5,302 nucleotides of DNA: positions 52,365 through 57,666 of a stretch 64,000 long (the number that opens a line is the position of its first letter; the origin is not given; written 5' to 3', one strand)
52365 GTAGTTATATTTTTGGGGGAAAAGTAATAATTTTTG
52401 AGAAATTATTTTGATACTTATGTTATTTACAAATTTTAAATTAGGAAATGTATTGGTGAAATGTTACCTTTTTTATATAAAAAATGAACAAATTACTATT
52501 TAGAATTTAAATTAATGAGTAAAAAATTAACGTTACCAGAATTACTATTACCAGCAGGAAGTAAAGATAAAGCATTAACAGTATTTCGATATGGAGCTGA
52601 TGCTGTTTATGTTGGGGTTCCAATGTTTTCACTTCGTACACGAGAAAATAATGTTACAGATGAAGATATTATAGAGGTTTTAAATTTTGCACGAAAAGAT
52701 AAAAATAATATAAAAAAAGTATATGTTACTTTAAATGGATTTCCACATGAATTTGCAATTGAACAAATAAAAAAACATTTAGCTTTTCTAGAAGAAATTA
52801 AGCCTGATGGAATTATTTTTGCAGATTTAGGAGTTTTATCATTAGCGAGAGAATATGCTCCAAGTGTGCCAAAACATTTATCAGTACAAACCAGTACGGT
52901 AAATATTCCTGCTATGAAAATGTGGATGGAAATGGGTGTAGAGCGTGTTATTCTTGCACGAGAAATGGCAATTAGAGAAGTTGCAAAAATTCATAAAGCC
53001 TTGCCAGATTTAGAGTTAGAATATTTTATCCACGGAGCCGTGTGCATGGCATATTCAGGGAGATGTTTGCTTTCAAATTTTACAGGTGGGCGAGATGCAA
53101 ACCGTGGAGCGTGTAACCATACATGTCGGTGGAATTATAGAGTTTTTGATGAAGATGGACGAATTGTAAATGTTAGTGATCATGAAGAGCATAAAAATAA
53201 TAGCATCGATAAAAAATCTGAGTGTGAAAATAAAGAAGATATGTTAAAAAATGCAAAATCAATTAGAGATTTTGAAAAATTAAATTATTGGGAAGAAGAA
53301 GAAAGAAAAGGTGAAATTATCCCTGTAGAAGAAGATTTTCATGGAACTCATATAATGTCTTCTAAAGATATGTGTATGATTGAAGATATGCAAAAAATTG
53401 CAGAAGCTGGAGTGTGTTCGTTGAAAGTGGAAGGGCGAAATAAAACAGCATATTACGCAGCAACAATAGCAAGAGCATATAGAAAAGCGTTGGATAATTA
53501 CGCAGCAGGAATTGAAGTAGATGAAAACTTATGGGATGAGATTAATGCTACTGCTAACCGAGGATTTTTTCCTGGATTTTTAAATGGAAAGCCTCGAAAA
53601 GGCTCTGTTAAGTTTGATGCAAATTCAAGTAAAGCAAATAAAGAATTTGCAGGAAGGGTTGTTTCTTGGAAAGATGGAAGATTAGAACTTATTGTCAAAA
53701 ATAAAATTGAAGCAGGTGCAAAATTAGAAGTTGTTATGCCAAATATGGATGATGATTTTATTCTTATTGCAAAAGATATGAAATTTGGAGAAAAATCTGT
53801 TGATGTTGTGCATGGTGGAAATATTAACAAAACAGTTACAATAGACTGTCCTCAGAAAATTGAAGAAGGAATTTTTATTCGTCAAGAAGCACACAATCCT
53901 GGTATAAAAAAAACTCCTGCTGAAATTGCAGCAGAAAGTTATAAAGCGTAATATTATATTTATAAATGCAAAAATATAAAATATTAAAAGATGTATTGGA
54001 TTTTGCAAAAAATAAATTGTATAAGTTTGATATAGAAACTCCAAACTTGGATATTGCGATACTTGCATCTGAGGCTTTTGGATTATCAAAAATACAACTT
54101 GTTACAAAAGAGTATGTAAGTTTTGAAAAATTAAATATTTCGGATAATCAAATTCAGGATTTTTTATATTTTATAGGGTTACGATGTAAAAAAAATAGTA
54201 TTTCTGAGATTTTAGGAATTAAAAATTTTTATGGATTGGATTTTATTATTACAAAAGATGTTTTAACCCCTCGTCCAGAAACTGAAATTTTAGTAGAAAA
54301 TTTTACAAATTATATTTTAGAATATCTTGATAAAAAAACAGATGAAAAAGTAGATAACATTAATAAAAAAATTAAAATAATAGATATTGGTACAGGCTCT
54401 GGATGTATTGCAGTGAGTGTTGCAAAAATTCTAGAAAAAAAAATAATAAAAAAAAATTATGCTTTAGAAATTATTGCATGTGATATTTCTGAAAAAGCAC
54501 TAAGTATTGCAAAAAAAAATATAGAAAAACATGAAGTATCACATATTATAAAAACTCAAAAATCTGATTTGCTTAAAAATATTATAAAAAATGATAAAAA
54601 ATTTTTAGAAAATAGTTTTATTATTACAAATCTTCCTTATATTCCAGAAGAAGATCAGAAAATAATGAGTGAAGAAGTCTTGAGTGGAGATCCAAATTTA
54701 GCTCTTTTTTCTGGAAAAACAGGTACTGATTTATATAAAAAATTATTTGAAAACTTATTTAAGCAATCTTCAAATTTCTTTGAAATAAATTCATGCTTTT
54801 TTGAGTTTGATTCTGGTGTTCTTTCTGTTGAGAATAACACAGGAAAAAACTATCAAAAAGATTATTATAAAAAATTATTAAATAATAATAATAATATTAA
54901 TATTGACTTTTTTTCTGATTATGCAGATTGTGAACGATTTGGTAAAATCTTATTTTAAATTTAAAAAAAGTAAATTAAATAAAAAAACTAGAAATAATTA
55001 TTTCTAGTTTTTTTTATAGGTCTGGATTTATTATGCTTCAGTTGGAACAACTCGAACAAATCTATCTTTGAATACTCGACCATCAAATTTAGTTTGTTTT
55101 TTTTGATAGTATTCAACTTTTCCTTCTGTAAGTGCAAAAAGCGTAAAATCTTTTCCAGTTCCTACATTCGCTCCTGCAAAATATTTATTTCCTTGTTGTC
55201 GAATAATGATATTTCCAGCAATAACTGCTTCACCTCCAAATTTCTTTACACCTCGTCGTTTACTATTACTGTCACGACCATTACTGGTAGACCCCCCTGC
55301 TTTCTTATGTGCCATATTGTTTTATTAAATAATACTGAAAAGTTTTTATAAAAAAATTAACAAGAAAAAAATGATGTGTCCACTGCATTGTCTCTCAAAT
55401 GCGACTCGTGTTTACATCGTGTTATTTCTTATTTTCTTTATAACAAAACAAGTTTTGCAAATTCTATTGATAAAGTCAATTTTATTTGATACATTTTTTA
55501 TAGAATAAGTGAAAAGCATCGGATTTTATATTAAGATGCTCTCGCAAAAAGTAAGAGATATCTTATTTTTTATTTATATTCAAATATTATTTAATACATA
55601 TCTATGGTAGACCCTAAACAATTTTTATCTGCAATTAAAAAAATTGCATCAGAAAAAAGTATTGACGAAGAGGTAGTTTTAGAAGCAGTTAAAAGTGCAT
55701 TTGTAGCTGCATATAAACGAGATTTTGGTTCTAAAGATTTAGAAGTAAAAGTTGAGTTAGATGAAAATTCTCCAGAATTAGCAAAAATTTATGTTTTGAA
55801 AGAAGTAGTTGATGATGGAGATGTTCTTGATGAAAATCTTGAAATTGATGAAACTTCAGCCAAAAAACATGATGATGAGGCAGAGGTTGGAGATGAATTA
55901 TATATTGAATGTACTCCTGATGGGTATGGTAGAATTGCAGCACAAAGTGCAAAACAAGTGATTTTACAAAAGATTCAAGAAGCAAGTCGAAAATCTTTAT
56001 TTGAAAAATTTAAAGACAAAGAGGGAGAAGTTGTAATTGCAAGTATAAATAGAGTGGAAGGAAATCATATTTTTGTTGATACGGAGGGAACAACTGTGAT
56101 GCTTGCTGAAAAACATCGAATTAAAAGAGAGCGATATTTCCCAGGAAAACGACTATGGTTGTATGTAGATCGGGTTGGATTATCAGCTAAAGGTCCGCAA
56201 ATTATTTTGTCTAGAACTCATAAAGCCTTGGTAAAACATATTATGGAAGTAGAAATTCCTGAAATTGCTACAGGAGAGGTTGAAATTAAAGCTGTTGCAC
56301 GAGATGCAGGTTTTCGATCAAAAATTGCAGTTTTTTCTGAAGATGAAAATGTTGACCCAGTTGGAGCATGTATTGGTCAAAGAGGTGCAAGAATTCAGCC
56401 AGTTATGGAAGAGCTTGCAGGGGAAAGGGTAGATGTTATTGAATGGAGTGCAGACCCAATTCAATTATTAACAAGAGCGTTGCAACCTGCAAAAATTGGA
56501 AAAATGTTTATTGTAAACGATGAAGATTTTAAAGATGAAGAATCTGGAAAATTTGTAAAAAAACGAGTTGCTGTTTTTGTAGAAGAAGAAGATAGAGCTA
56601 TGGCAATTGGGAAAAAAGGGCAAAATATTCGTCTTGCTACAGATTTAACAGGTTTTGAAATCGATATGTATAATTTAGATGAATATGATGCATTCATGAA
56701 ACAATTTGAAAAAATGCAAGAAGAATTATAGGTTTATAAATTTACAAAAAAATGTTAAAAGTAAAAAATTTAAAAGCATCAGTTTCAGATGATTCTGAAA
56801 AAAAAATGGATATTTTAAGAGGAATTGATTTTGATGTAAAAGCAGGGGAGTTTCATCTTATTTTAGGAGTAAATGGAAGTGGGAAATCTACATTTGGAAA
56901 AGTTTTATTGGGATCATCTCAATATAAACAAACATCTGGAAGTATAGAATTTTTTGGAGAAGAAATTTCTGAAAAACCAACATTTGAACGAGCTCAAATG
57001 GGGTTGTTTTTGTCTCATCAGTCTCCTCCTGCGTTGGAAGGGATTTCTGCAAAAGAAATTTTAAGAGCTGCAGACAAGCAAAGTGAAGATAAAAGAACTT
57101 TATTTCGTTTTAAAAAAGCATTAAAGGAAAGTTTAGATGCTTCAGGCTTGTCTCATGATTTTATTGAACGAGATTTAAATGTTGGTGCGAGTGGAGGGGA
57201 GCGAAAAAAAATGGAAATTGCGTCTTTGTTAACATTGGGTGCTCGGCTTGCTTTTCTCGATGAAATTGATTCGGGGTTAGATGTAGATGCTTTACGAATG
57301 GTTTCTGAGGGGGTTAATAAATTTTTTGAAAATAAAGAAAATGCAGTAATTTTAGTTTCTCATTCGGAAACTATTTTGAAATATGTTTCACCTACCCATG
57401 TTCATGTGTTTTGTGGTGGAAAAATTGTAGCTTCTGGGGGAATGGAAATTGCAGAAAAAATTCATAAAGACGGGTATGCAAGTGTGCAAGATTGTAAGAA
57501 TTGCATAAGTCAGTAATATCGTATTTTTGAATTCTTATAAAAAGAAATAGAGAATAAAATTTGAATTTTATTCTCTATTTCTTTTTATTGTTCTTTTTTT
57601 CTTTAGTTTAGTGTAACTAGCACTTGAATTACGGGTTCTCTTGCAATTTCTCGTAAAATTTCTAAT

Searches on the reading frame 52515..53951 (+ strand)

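Call 9: search_protein_families(library=pfam, proteins=[window:52515-53951:+], max_evalue=0.001)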
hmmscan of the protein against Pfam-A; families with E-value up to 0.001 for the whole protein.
window:52515-53951:+ (478 aa): 2 families
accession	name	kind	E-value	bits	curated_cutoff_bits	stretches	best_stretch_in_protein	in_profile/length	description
PF01136.24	Peptidase_U32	-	3.1e-83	279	22.4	1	82-361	1-232/233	Peptidase family U32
PF16325.11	Peptidase_U32_C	-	1.1e-08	35.6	28.2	1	376-456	3-83/83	Peptidase family U32 C-terminal domain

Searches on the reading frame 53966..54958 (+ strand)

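Call 27: search_protein_families(library=pfam, proteins=[window:53966-54958:+], max_evalue=0.001)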
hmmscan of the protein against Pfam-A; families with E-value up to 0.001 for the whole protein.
window:53966-54958:+ (330 aa): 14 families
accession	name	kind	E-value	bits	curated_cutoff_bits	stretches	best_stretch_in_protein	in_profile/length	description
PF05175.20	MTS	-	1.8e-08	34.7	23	1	127-229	22-112/170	Methyltransferase small domain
PF06325.19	PrmA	-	2.2e-07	31.1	22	1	118-204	152-223/296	Ribosomal protein L11 methyltransferase (PrmA)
PF12847.13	Methyltransf_18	-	2.6e-07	31.2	27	1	128-210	8-82/151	Methyltransferase domain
PF13847.12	Methyltransf_31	-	4.1e-07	30.2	27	1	133-206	2-66/145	Methyltransferase domain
PF01739.24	CheR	-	1.6e-06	28.1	27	1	114-196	16-95/195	CheR methyltransferase, SAM binding domain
PF01170.24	UPF0020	-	3.7e-06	27.2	22.3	1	155-225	65-131/197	RMKL-like, methyltransferase domain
PF01209.24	Ubie_methyltran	-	9.4e-06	25.6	20.1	1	123-224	36-130/233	ubiE/COQ5 methyltransferase family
PF05971.18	Methyltransf_10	-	1e-05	25.5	23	1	114-213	83-178/299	RNA methyltransferase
PF04816.18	TrmK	-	1.7e-05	24.9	27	1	156-211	11-66/205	tRNA (adenine(22)-N(1))-methyltransferase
PF13649.12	Methyltransf_25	-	4.8e-05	24.4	27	1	138-234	1-85/97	Methyltransferase domain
PF10294.15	Methyltransf_16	-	0.00014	22.1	21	1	118-198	29-103/174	Lysine methyltransferase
PF01135.25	PCMT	-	0.00015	22.1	20.3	1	130-195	70-127/210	Protein-L-isoaspartate(D-aspartate) O-methyltransferase (PCMT)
PF06962.18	rRNA_methylase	-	0.00046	20.6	22.7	1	169-236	1-65/137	Putative rRNA methylase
PF02005.22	TRM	-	0.00082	19.1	27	1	130-213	45-121/376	N2,N2-dimethylguanosine tRNA methyltransferase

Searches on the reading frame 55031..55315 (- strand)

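Call 27: search_protein_families(library=pfam, proteins=[window:55031-55315:-], max_evalue=0.001)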
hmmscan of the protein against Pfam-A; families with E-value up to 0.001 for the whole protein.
window:55031-55315:- (94 aa): 1 family
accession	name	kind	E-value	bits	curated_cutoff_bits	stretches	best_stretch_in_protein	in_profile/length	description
PF01016.24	Ribosomal_L27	-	7.9e-34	116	20.5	1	2-77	1-76/79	Ribosomal L27 protein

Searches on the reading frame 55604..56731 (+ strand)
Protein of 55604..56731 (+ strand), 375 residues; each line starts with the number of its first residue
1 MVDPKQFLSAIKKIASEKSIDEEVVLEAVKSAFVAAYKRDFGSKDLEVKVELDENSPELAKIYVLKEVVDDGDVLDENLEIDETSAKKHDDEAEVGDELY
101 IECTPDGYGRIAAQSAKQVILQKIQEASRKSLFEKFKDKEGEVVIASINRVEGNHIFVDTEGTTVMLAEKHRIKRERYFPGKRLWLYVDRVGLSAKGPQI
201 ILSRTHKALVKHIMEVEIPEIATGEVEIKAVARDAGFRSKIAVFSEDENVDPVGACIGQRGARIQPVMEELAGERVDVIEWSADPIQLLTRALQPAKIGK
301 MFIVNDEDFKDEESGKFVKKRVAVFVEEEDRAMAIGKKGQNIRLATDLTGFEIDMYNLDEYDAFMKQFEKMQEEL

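Call 27: search_protein_families(library=pfam, proteins=[window:55604-56731:+], max_evalue=0.001)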
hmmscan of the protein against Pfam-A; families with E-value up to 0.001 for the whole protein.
window:55604-56731:+ (375 aa): 4 families
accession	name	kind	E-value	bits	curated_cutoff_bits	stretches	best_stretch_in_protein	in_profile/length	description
PF08529.16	NusA_N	-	1.2e-31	109.9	23.8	1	7-130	2-119/119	NusA N-terminal domain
PF13184.12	KH_5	-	9.5e-26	90.2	27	1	235-300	1-66/69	NusA-like KH domain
PF23095.1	KH_NusA_C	-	3.9e-06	27.2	34.2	1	326-358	5-37/59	Transcription termination/antitermination protein NusA, KH domain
PF07650.23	KH_2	-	1.7e-05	25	22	0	318-348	19-53/78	KH domain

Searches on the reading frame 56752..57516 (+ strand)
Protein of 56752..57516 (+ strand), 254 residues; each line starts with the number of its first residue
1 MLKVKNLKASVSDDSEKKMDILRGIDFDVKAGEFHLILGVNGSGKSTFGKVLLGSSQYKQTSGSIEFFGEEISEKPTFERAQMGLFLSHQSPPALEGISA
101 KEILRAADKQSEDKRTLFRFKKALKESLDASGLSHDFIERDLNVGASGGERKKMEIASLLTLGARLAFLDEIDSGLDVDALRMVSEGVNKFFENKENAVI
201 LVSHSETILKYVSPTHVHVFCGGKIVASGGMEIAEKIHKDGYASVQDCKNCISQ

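Call 27: search_protein_families(library=pfam, proteins=[window:56752-57516:+], max_evalue=0.001)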
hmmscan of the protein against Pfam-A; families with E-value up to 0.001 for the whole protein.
window:56752-57516:+ (254 aa): 3 families
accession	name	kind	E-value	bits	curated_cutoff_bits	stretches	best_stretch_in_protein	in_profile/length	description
PF00005.33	ABC_tran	-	1.6e-18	68.1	25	1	22-171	1-134/137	ABC transporter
PF13304.12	AAA_21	-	1.9e-07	31.9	27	0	159-209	252-303/304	AAA domain, putative AbiEii toxin, Type IV TA system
PF02463.25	SMC_N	-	2e-07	31.1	40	1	33-212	25-205/220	RecF/RecN/SMC N terminal domain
